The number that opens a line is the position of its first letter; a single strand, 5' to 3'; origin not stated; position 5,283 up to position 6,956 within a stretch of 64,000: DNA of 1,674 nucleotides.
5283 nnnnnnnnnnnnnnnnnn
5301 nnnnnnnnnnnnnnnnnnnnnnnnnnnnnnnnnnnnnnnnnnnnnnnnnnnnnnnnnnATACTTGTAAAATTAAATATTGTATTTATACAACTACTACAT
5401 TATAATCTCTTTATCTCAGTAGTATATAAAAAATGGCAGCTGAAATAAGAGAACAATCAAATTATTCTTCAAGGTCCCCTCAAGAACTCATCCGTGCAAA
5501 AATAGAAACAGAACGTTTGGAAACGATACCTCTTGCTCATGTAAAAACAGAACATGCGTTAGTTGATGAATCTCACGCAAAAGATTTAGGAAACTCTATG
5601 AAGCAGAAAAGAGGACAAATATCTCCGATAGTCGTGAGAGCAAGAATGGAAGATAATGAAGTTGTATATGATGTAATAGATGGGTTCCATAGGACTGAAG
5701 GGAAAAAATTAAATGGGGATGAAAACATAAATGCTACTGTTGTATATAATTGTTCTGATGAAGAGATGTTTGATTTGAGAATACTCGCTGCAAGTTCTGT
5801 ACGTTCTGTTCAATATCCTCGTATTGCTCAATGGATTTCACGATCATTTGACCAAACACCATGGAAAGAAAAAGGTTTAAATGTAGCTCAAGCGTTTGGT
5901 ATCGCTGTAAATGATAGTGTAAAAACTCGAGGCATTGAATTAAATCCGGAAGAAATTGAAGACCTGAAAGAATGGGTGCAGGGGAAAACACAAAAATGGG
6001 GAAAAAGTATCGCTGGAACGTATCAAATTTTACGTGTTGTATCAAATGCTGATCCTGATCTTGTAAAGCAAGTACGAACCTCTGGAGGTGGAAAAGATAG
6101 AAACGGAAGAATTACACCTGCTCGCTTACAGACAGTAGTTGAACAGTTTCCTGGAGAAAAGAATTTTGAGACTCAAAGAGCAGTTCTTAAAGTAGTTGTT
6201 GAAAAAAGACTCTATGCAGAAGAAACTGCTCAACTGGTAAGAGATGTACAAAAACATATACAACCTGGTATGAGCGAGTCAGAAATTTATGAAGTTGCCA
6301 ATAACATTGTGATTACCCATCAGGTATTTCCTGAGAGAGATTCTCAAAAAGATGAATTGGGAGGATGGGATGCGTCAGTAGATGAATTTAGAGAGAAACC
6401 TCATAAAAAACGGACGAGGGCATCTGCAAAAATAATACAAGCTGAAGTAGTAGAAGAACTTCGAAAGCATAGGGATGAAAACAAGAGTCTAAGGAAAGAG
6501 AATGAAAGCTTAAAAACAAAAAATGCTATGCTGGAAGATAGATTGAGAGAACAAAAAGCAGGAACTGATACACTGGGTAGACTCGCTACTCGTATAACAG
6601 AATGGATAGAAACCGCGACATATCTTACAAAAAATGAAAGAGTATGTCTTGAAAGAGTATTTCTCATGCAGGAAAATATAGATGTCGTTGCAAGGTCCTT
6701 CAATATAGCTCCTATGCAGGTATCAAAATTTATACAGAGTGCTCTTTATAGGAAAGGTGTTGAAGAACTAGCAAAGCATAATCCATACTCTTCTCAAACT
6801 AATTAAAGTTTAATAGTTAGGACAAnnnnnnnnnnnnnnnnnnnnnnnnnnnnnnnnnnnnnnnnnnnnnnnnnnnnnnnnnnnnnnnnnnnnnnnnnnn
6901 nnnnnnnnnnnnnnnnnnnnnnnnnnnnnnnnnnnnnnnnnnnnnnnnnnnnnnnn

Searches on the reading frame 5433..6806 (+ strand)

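Call 51: search_protein_families(library=pfam, proteins=[window:5433-6806:+])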
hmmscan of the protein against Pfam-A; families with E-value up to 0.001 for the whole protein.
window:5433-6806:+ (457 aa): 1 family
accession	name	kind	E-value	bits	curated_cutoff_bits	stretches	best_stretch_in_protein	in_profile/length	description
PF24319.2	DUF7491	-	0.00013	22.6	30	1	341-381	42-82/90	Coiled-coil region of unknown function (DUF7491)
